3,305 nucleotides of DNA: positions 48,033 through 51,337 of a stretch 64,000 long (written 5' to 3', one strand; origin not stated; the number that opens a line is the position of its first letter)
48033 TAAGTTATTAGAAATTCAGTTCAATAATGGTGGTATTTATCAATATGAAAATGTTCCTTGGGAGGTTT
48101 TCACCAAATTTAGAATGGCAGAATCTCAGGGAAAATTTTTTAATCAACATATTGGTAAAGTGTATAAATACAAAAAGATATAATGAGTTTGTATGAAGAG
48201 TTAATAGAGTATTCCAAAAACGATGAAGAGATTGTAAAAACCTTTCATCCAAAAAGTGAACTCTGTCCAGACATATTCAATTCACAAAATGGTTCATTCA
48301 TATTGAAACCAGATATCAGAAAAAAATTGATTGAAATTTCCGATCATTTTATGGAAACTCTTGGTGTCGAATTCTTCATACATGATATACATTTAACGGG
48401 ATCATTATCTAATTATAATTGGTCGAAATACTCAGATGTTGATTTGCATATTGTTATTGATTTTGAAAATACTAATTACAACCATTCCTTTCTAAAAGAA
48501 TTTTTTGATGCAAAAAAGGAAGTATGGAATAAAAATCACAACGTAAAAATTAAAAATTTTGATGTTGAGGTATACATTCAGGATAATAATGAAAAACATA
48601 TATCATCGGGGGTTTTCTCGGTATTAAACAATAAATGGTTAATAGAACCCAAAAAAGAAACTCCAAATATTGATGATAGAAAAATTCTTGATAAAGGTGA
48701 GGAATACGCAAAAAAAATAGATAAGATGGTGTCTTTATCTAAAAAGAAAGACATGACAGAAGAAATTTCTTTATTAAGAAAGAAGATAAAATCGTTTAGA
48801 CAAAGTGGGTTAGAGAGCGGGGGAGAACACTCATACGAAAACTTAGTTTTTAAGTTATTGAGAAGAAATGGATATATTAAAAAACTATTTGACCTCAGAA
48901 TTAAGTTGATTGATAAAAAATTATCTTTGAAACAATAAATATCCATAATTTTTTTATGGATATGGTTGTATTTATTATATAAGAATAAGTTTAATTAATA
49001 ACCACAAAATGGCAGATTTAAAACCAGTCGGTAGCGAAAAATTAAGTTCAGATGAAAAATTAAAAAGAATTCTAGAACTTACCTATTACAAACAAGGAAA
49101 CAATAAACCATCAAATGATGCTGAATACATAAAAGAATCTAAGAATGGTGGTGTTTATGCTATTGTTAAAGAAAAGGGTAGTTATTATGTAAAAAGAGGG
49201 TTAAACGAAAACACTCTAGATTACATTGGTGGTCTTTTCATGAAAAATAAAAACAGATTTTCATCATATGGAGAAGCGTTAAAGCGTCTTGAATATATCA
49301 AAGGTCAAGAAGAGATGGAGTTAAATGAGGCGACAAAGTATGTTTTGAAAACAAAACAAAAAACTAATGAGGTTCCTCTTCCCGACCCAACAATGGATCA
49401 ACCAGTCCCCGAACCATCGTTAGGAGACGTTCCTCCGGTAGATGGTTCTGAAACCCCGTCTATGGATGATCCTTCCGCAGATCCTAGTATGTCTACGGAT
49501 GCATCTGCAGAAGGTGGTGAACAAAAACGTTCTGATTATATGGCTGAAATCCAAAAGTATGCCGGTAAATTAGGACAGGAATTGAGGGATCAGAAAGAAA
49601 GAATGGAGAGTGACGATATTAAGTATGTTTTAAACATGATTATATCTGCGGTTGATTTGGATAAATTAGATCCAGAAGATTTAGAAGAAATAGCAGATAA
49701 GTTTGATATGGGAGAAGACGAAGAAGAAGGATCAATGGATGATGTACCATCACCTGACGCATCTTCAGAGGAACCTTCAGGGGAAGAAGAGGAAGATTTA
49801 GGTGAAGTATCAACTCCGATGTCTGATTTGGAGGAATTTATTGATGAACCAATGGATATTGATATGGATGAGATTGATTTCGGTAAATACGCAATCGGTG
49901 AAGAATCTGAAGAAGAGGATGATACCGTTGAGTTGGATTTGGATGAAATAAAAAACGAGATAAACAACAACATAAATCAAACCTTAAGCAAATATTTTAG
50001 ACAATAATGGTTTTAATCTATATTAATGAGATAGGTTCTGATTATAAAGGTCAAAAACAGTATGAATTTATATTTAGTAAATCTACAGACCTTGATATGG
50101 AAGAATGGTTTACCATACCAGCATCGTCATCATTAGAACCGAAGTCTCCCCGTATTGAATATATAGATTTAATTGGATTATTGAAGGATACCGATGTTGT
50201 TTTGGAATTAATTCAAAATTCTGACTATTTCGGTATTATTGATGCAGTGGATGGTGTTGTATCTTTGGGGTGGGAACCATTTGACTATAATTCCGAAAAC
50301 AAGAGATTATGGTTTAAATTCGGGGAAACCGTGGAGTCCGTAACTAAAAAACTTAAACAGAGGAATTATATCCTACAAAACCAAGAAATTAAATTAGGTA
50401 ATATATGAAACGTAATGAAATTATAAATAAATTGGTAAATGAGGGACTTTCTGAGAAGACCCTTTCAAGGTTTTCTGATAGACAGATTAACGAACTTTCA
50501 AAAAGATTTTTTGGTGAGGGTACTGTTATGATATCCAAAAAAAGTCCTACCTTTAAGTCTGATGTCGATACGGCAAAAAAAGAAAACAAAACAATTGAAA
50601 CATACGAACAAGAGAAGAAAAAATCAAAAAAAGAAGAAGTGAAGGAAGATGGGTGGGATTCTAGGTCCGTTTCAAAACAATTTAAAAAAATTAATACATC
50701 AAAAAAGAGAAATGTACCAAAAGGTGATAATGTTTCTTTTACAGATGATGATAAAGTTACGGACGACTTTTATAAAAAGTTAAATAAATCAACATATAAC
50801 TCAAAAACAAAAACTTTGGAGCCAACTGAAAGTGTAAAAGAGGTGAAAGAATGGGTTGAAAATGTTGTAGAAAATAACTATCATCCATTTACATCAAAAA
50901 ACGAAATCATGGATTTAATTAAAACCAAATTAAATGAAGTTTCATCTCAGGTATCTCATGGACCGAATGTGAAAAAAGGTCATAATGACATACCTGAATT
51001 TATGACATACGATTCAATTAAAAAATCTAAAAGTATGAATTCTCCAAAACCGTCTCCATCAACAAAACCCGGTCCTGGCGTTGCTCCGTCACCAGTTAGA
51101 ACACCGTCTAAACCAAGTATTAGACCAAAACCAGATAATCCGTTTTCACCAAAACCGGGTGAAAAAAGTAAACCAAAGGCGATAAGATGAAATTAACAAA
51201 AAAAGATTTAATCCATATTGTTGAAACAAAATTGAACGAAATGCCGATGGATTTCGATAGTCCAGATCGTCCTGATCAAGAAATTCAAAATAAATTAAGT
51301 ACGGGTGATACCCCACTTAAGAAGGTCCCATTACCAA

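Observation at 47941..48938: KTSC-domain protein translationally coupled to a Pol-beta-type nucleotidyltransferase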

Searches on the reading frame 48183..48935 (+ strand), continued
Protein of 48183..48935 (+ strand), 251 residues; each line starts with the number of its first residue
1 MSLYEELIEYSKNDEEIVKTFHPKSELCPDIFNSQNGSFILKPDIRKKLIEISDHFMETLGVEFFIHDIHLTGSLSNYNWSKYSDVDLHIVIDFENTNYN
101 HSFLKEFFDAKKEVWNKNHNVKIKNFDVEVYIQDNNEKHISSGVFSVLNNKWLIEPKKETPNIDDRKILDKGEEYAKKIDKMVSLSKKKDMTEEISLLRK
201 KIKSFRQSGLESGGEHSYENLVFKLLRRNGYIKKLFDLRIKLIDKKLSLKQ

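Call 53: search_protein_families(library=pfam, alignment_id=A4, max_evalue=0.0001)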
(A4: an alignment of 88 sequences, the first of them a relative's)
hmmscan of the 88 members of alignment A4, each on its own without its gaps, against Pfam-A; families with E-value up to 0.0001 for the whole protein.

A. member 1, P0242 (425 aa): 0 families

B. families by the number of members that match (of 88 scanned): 22 families
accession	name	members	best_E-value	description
PF01909.29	NTP_transf_2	16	3.8e-10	Nucleotidyltransferase domain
PF01551.29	Peptidase_M23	11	4.8e-40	Peptidase family M23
PF01471.23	PG_binding_1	11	1.1e-15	Putative peptidoglycan binding domain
PF22600.2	MTPAP-like_central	7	3.1e-07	Poly(A) RNA polymerase, mitochondrial-like, central palm domain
PF13563.12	2_5_RNA_ligase2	5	1.2e-13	2'-5' RNA ligase superfamily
PF18765.7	Polbeta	4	2.8e-08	Polymerase beta, Nucleotidyltransferase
PF23474.1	Acb1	3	2.3e-07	Anti-CBASS protein Acb1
PF00293.34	NUDIX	2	1.2e-15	NUDIX domain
PF02834.22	LigT_PEase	2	6.6e-08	LigT like Phosphoesterase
PF01832.25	Glucosaminidase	2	4.4e-07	Mannosyl-glycoprotein endo-beta-N-acetylglucosaminidase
PF18013.6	Phage_lysozyme2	1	5e-34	Phage tail lysozyme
PF07661.19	MORN_2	1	1.4e-19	MORN repeat variant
PF18974.5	DUF5710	1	2.1e-12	Domain of unknown function (DUF5710)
PF13508.13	Acetyltransf_7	1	3.7e-09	Acetyltransferase (GNAT) domain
PF18905.5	DUF5661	1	4e-09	Protein of unknown function (DUF5661)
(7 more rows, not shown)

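Call 55: search_protein_families(library=pfam, proteins=[P0249, P0250, P0254, P0263, P0270, P0285, P0297, P0347, P0365, P0300], max_evalue=0.001)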
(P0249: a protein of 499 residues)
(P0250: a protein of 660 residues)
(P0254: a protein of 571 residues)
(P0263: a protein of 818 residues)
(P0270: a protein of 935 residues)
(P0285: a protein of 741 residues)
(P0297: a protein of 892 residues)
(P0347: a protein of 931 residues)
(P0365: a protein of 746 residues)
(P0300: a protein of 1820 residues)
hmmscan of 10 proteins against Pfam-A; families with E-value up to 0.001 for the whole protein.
P0249 (499 aa): 1 family
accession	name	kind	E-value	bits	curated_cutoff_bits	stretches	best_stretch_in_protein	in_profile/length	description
PF01909.29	NTP_transf_2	-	2.2e-05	25.2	21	1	305-360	5-53/93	Nucleotidyltransferase domain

P0250 (660 aa): 0 families

P0254 (571 aa): 6 families
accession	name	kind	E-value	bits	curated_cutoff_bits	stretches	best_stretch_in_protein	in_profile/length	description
PF12796.13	Ank_2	-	5.9e-08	33.6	27.3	1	196-285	2-81/90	Ankyrin repeats (3 copies)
PF13857.12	Ank_5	-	1.5e-07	32.1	27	0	188-225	13-49/56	Ankyrin repeats (many copies)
PF13637.12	Ank_4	-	4.5e-05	24.1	22.7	0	198-253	4-50/50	Ankyrin repeats (many copies)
PF00023.36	Ank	-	0.00016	22.3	21.1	0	194-218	5-28/33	Ankyrin repeat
PF13606.12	Ank_3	-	0.00075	20.2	22.3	0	194-218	5-28/30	Ankyrin repeat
PF18765.7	Polbeta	-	0.00088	19.8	26.9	0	386-435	14-59/93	Polymerase beta, Nucleotidyltransferase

P0263 (818 aa): 0 families

P0270 (935 aa): 1 family
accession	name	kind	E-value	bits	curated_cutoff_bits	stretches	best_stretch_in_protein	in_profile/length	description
PF07661.19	MORN_2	-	1.4e-19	68.3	29.6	1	743-764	1-22/22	MORN repeat variant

P0285 (741 aa): 5 families
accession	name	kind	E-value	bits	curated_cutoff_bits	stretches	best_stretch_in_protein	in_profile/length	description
PF13508.13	Acetyltransf_7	-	3.7e-09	37.3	27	1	655-721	25-84/84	Acetyltransferase (GNAT) domain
PF00583.31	Acetyltransf_1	-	3.5e-08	34.1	20.7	1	653-719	53-116/116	Acetyltransferase (GNAT) family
PF14542.12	Acetyltransf_CG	-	3e-05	24.5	30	1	650-695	15-61/80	GCN5-related N-acetyl-transferase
PF13673.13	Acetyltransf_10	-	0.00012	22.5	23.6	1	656-722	52-110/128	Acetyltransferase (GNAT) domain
PF01909.29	NTP_transf_2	-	0.00026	21.7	21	1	417-493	13-78/93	Nucleotidyltransferase domain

P0297 (892 aa): 1 family
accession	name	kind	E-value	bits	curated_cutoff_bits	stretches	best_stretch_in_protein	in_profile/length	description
PF22600.2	MTPAP-like_central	-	0.00074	20.1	27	0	268-339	16-78/139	Poly(A) RNA polymerase, mitochondrial-like, central palm domain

P0347 (931 aa): 1 family
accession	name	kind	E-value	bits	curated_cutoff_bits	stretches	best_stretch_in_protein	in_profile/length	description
PF01551.29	Peptidase_M23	-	7.8e-06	26.4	28.7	1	470-535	32-90/96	Peptidase family M23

P0365 (746 aa): 1 family
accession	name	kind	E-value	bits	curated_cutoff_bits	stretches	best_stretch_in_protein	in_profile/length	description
PF01909.29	NTP_transf_2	-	1.8e-05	25.5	21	1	554-609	13-71/93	Nucleotidyltransferase domain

P0300 (1820 aa): 0 families

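Call 62: search_protein_families(library=pfam, proteins=[P0291, P0314, P0306, P0262, P0255, P0248, P0267, P0371, P0264, P0251], max_evalue=0.001)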
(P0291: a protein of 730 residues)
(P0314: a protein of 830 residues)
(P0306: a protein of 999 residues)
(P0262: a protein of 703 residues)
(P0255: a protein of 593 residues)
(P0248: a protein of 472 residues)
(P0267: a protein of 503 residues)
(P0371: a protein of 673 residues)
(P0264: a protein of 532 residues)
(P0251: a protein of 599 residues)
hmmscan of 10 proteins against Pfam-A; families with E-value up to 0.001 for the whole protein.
P0291 (730 aa): 1 family
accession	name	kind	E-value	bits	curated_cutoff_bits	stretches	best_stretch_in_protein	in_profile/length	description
PF01551.29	Peptidase_M23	-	2.3e-27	95.5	28.7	1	280-387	1-96/96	Peptidase family M23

P0314 (830 aa): 3 families
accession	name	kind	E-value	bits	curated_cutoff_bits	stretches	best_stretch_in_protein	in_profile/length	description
PF22600.2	MTPAP-like_central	-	0.00017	22.1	27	1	70-135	15-73/139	Poly(A) RNA polymerase, mitochondrial-like, central palm domain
PF01909.29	NTP_transf_2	-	0.0003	21.6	21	1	93-142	13-47/93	Nucleotidyltransferase domain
PF18765.7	Polbeta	-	0.00046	20.7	26.9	1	95-148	7-59/93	Polymerase beta, Nucleotidyltransferase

P0306 (999 aa): 0 families

P0262 (703 aa): 0 families

P0255 (593 aa): 0 families

P0248 (472 aa): 1 family
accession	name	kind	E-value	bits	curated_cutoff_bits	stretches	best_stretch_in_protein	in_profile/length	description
PF01909.29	NTP_transf_2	-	0.00034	21.4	21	0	39-104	14-72/93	Nucleotidyltransferase domain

P0267 (503 aa): 1 family
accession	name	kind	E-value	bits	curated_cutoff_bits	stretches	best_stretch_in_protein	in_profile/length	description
PF00959.24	Phage_lysozyme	-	8.2e-06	26.6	22.3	1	297-424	1-105/125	Phage lysozyme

P0371 (673 aa): 1 family
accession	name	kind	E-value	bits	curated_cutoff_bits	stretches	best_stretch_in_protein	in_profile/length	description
PF01909.29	NTP_transf_2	-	0.00043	21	21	1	70-137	4-78/93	Nucleotidyltransferase domain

P0264 (532 aa): 0 families

P0251 (599 aa): 0 families

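Call 79: fold_search(model_id=the predicted structure, library=pdb)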
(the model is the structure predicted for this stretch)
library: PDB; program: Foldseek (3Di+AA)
matches with E <= 10: 588; with E <= 0.001: 3
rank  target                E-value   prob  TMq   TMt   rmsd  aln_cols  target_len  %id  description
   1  6un8_A                4.6e-04  0.98  0.27  0.27  13.6       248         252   14  Wild type ANT bound to neomycin (released 2020-05-06)
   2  6p01_A                7.7e-04  0.96  0.27  0.26  14.1       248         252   15  Apo structure of the E52D mutant of ANT-4 (released 2020-01-29)
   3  6nmk_B                8.2e-04  0.96  0.27  0.27  14.1       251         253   16  Binary complex structure of the T130K mutant of ANT-4'' with Neomycin (released 2020-01-15)
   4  6p06_A                1.0e-03  0.96  0.27  0.27  14.1       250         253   17  Ternary structure of the E52D mutant of ANT-4 with Neomycin and AMPCPP (released 2020-01-29)
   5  6wt9                  1.4e-03  0.82  0.23  0.20  16.0       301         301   11  Structure of STING-associated CdnE c-di-GMP synthase from Capnocytophaga granulosa (released 2020-09-09)
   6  6un8_B                1.5e-03  0.93  0.26  0.26  14.0       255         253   14  Wild type ANT bound to neomycin (released 2020-05-06)
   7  6nmk_A                1.5e-03  0.91  0.26  0.25  14.2       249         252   16  Binary complex structure of the T130K mutant of ANT-4'' with Neomycin (released 2020-01-15)
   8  1kny_A                3.2e-03  0.90  0.27  0.26  12.7       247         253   13  KANAMYCIN NUCLEOTIDYLTRANSFERASE (released 1996-08-17)
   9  6sxj                  5.1e-03  0.80  0.27  0.27  13.4       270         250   15  Crystal structure of spectinomycin adenyltransferase AAD(9) from Enterococcus faecialis (released 2020-04-15)
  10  8exf_A                6.5e-03  0.63  0.25  0.20  17.2       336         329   10  Crystal structure of human FAM46A-BCCIPa complex at 3.2 angstrom resolution (released 2023-03-15)
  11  6xz0                  6.8e-03  0.77  0.26  0.26  12.3       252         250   11  Crystal structure of spectinomycin adenyltransferase AAD(9) from Enterococcus faecialis with spectinomycin (released 2020-04-15)
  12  2rff                  8.6e-03  1.00  0.27  0.53   5.6       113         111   12  Crystal structure of a putative nucleotidyltransferase (NP_343093.1) from Sulfolobus solfataricus at 1.40 A resolution (released 2007-10-16)
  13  6xxq_A                1.3e-02  0.60  0.25  0.25  14.8       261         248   11  Crystal structure of spectinomycin adenyltransferase AAD(9) from Enterococcus faecialis with ATP and spectinomycin (released 2020-04-15)
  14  6p8u_A                1.4e-02  0.63  0.27  0.23  13.6       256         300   17  Structure of P. aeruginosa ATCC27853 CdnD:HORMA2:Peptide 1 complex (released 2019-12-25)
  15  6p8j_A                1.9e-02  0.54  0.27  0.24  13.8       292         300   14  Structure of P. aeruginosa ATCC27853 CdnD D62N/D64N mutant bound to ATP (released 2019-12-25)
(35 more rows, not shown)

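Call 87: search_protein_families(library=padloc, proteins=[window:48183-48935:+, L002:3983-4693:+, L003:3505-4209:+, L001:3917-4711:+, L009:4920-5702:+], max_evalue=0.1)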
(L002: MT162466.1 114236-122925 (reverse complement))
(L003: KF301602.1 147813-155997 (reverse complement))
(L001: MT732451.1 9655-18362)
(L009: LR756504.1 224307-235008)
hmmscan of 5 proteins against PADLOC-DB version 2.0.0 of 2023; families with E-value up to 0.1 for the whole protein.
window:48183-48935:+ (251 aa): 1 family
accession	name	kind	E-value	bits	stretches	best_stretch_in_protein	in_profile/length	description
PDLC04906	PDC-S09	-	0.0024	16.2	1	47-108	5-67/98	-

L002:3983-4693:+ (237 aa): 1 family
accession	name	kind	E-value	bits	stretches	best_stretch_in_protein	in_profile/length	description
PDLC04903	PDC-S09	-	0.00083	17.6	1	47-91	18-61/108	-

L003:3505-4209:+ (235 aa): 1 family
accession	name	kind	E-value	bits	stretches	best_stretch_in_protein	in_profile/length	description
PDLC01076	C3a146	-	0.0039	15.1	1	139-196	9-66/165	DNA binding HTH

L001:3917-4711:+ (265 aa): 0 families

L009:4920-5702:+ (261 aa): 1 family
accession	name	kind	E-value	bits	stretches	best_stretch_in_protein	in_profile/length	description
PDLC04907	PDC-S09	-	0.03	12.4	1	54-103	8-57/114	-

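Call 98: find_related_loci(query=P0296, collection=viral_contigs, flank=7000)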
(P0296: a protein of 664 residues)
Query P0296 (664 aa) in viral_contigs; peptide patterns used: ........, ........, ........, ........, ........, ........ (x = any residue, [..] = any of these).
8 stretches matched a pattern, but none encodes a relative of the query by tblastn (E <= 1e-3).

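Call 109: find_related_loci(query=A3, collection=genome_contigs, flank=5000)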
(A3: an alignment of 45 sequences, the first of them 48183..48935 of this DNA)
Query A3 (251 aa) in genome_contigs; peptide patterns used: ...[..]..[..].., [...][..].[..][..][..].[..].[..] (x = any residue, [..] = any of these).
40 stretches matched a pattern; 18 encode a relative of the query (tblastn E <= 1e-3); 18 distinct loci.
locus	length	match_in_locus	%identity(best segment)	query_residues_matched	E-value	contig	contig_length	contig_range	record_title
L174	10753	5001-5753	61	2-251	9e-98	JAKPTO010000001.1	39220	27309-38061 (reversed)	MAG: bacterium isolate USPA_maxbin.021 k141_646553, whole genome shotgun sequence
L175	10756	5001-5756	52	1-251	4e-87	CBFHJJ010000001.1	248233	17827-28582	MAG: Flavobacteriaceae bacterium isolate AGTU_104_bin_21_permissive genome assembly, contig: AGTU_104_bin_21_permissive_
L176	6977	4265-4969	45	15-251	6e-66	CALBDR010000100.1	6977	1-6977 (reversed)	MAG TPA_asm: uncultured Candidatus Melainabacteria bacterium isolate ERR1995206_bin.70_CONCOCT_v1.1_MAG genome assembly,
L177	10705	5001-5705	41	18-251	2e-57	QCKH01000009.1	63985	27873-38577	Prochlorococcus sp. AG-409-L21 Ga0171895_109, whole genome shotgun sequence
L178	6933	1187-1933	42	9-250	7e-51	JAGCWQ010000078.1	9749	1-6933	MAG: Paludibacteraceae bacterium isolate RGIG10190 Yak_Rumen-5__c758753, whole genome shotgun sequence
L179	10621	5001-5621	41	40-239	2e-47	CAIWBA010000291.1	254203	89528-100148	MAG: uncultured Bacteroidetes bacterium isolate Ki3-D2_bin-0726 genome assembly, contig: bin-0726:291/338, whole genome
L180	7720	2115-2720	35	41-250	9e-46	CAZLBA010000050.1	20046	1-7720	MAG TPA_asm: uncultured Beijerinckia sp. isolate SRP193358_co1_606 genome assembly, contig: NODE_6647_length_20046_cov_7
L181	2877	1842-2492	38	25-248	2e-44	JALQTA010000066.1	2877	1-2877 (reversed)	MAG: Candidatus Paceibacterota bacterium isolate BSH.5 NODE_66_length_2877_cov_7.734643, whole genome shotgun sequence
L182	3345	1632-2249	36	41-249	2e-43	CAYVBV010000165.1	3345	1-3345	MAG TPA_asm: uncultured Polynucleobacter sp. isolate SRP069133_co1_329 genome assembly, contig: NODE_38080_length_3345_c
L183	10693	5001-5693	40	21-248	2e-42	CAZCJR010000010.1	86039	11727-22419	MAG TPA_asm: uncultured Cellvibrionaceae bacterium isolate SRP062349_co2_241 genome assembly, contig: NODE_170_length_86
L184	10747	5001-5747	38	7-244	2e-41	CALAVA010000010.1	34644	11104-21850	MAG TPA_asm: uncultured Bacteroidales bacterium isolate ERR1278072_bin.9_CONCOCT_v1.1_MAG genome assembly, contig: ERZ84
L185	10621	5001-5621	36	41-250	7e-42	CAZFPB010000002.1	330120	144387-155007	MAG TPA_asm: uncultured Pseudobdellovibrionaceae bacterium isolate SRP193066_co1_107 genome assembly, contig: NODE_47_le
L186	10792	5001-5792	37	7-249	3e-41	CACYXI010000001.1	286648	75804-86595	MAG: uncultured Bacteroidales bacterium isolate RUG12352 genome assembly, contig: RUG12352_asm_1, whole genome shotgun s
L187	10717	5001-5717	36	15-238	4e-41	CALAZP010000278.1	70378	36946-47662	MAG TPA_asm: uncultured Saprospirales bacterium isolate ERR1995204_bin.119_CONCOCT_v1.1_MAG genome assembly, contig: ERZ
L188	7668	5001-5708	35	18-249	9e-40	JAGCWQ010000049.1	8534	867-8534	MAG: Paludibacteraceae bacterium isolate RGIG10190 Yak_Rumen-5__c497811, whole genome shotgun sequence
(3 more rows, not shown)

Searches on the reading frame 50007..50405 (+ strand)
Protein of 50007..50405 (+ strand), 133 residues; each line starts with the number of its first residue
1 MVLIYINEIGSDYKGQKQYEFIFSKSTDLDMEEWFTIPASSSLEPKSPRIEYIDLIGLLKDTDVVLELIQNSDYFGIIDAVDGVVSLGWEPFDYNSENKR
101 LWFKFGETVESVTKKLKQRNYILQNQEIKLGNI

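Call 3: search_protein_families(library=pfam, proteins=[window:50007-50405:+], max_evalue=0.1)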
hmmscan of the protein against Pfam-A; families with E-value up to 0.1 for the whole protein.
window:50007-50405:+ (133 aa): 0 families

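Call 4: search_protein_families(library=phrogs, proteins=[window:50007-50405:+], max_evalue=0.01)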
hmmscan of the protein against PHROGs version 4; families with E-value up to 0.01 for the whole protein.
window:50007-50405:+ (133 aa): 0 families

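Call 95: search_solved_structures(query=window:50007-50405:+, max_evalue=1)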
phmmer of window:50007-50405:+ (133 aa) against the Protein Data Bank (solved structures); distinct sequences matched with E-value up to 1: 0.

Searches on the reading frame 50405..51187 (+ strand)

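Call 3: search_protein_families(library=pfam, proteins=[window:50405-51187:+], max_evalue=0.1)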
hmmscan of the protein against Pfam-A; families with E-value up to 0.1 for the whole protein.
window:50405-51187:+ (261 aa): 2 families
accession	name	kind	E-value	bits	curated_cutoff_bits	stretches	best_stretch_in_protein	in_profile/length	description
PF05681.19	Fumerase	-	0.0034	17.2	25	1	87-157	100-168/270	Fumarate hydratase (Fumerase)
PF05160.18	DSS1_SEM1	-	0.044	14.3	32.2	0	65-94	21-51/60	DSS1/SEM1 family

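Call 4: search_protein_families(library=phrogs, proteins=[window:50405-51187:+], max_evalue=0.01)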
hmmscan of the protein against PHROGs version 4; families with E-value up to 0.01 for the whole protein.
window:50405-51187:+ (261 aa): 0 families
